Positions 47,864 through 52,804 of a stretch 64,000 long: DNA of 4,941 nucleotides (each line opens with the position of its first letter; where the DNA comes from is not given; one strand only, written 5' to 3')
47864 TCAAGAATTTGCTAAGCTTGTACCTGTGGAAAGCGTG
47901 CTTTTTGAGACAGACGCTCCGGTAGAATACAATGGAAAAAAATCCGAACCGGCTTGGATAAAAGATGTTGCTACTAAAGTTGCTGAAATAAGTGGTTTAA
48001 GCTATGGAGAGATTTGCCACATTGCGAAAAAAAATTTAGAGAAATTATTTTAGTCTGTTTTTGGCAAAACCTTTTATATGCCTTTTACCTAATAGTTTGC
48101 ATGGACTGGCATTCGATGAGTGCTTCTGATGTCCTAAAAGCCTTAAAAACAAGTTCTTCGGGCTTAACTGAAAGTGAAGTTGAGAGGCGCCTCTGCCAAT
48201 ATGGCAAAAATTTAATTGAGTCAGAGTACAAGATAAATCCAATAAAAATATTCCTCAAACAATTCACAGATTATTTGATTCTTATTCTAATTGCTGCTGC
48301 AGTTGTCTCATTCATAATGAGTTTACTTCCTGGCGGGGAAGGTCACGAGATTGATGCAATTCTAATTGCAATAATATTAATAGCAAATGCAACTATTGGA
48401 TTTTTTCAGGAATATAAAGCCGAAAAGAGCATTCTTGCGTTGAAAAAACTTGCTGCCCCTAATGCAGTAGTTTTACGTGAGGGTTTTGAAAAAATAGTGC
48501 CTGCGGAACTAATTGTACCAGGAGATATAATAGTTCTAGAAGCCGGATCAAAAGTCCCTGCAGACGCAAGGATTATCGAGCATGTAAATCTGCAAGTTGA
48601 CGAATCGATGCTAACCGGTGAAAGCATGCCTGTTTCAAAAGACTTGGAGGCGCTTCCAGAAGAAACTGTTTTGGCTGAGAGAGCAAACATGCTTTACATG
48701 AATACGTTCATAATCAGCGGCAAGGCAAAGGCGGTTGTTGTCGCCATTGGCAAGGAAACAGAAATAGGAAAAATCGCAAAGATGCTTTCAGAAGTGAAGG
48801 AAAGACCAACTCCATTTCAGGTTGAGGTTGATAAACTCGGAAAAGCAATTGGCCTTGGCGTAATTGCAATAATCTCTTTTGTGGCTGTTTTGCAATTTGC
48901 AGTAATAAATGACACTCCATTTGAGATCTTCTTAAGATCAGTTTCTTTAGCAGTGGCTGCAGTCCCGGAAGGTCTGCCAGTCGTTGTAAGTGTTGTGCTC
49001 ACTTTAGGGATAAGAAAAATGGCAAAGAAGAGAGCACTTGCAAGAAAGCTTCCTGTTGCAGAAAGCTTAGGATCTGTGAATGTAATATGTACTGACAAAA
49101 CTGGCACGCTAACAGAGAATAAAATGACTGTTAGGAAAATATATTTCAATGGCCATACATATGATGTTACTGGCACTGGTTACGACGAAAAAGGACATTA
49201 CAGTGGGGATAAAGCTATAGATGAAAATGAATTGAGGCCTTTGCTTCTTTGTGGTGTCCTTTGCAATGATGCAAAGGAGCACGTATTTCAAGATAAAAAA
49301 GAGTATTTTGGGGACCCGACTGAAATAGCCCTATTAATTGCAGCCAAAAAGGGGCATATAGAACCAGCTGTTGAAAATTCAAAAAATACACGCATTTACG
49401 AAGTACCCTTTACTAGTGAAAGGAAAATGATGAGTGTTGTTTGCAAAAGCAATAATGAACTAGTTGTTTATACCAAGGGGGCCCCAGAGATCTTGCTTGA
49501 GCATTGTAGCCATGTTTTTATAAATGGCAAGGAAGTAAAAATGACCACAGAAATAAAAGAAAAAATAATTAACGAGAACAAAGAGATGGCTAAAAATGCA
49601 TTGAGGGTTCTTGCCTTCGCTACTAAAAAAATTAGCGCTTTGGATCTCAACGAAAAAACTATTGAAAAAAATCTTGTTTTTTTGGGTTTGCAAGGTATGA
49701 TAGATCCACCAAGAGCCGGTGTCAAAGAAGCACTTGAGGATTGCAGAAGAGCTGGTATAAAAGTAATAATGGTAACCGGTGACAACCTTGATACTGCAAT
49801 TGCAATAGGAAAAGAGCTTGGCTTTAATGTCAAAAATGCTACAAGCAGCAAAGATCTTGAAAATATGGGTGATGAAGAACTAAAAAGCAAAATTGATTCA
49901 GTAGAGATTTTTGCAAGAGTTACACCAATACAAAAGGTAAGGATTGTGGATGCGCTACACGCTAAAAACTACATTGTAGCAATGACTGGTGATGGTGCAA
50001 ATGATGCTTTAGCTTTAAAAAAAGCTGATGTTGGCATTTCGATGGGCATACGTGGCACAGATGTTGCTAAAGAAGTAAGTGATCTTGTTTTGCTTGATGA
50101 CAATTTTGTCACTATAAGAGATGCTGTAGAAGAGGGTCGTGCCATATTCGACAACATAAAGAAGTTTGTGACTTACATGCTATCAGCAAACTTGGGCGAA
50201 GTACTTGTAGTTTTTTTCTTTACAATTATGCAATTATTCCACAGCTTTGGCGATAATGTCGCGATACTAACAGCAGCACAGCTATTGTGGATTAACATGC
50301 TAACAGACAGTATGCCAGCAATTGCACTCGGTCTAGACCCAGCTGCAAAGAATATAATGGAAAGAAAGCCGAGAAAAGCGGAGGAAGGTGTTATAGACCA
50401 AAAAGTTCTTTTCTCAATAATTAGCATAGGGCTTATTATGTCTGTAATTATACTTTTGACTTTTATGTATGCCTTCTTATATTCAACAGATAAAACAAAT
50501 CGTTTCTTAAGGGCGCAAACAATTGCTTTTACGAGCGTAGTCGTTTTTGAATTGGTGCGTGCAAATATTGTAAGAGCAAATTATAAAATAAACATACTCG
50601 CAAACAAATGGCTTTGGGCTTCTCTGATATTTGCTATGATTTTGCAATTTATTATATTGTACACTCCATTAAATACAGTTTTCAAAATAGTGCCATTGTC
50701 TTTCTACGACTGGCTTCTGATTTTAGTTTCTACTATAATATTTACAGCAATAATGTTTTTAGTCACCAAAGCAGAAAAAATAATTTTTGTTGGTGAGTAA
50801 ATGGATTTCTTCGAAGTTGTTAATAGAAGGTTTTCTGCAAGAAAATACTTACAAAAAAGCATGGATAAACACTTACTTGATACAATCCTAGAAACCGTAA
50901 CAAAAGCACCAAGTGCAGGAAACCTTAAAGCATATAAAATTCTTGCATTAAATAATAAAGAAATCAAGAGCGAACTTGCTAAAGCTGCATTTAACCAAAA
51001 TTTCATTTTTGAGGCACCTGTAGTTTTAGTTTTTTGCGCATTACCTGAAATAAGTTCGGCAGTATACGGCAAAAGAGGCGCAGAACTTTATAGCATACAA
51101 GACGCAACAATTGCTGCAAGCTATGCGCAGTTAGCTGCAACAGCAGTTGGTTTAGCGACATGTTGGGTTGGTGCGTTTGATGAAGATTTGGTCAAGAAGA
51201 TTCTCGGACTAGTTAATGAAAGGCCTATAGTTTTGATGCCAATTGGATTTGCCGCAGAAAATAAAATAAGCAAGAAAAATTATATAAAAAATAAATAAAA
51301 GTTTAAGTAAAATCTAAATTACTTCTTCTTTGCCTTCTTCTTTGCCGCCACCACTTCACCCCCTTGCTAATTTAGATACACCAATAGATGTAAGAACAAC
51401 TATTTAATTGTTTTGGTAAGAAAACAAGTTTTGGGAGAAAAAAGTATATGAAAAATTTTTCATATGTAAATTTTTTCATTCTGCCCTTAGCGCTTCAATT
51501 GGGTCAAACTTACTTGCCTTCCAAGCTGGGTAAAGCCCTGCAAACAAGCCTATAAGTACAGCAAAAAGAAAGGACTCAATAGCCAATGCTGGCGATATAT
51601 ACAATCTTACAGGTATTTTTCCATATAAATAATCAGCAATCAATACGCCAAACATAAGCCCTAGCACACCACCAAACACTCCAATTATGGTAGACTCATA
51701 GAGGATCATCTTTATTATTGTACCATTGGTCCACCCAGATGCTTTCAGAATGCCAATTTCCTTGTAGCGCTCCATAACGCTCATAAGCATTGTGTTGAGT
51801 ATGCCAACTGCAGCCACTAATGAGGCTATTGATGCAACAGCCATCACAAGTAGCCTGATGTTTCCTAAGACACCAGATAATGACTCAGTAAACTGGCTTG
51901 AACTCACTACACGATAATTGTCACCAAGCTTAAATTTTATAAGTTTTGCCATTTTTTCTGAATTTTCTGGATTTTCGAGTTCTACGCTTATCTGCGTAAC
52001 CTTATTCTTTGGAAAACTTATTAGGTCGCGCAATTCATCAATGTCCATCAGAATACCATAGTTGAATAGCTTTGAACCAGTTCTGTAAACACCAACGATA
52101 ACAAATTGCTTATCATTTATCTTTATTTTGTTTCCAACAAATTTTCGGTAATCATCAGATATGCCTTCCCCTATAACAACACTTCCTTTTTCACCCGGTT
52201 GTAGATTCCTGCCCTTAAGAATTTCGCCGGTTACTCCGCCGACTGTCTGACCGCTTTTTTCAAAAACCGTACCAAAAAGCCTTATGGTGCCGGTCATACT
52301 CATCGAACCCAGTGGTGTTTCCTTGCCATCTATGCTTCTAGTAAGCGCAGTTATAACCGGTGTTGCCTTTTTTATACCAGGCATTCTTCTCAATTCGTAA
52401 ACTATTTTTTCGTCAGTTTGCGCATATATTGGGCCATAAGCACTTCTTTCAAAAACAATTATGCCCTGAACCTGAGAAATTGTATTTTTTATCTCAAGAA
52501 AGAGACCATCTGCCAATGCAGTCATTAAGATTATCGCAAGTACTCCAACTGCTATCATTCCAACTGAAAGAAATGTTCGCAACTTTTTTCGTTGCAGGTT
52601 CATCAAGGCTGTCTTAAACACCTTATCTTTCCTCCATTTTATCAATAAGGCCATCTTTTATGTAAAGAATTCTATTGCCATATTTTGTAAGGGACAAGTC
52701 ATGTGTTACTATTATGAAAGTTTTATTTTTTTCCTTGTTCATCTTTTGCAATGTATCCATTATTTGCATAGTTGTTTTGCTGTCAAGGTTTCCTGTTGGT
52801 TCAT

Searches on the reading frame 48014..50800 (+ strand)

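Call 12: search_protein_families(library=pfam, proteins=[window:48014-50800:+], max_evalue=0.00001)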
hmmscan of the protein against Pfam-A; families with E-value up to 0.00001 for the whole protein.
window:48014-50800:+ (928 aa): 5 families
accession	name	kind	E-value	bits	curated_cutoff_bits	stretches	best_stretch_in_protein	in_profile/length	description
PF00122.25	E1-E2_ATPase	-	7.2e-53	179.2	28.1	1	146-339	2-181/181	E1-E2 ATPase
PF00689.26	Cation_ATPase_C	-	8.2e-42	143.4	27.3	1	751-922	3-173/175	Cation transporting ATPase, C-terminus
PF13246.12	Cation_ATPase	-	4.5e-24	84.7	21.7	1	415-501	1-91/91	Cation transport ATPase (P-type)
PF00690.31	Cation_ATPase_N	-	5.9e-21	74.3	20.4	1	32-99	1-69/69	Cation transporter/ATPase, N-terminus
PF00702.32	Hydrolase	-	1e-17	65.6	26.4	1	356-672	2-191/191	haloacid dehalogenase-like hydrolase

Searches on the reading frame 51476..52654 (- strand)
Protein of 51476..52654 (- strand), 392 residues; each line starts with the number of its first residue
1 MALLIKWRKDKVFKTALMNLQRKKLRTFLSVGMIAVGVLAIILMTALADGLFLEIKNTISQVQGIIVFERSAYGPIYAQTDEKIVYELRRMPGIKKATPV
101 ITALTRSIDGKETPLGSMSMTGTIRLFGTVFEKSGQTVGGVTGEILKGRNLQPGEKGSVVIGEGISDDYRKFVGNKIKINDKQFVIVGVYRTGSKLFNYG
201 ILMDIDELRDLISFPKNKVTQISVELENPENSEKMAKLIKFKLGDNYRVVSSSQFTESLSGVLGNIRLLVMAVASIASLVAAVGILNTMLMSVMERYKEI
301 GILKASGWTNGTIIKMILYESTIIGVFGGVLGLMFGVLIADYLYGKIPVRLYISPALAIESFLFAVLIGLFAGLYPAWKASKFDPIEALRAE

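Call 12: search_protein_families(library=pfam, proteins=[window:51476-52654:-], max_evalue=0.00001)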
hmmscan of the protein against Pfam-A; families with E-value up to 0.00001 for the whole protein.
window:51476-52654:- (392 aa): 2 families
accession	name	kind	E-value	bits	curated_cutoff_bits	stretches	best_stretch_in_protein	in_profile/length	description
PF02687.27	FtsX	-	5.5e-25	88.2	25.5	1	272-385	2-120/120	FtsX-like permease C-terminal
PF12704.14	MacB_PCD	-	7.4e-20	72.6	27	1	27-239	1-204/207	MacB-like periplasmic core domain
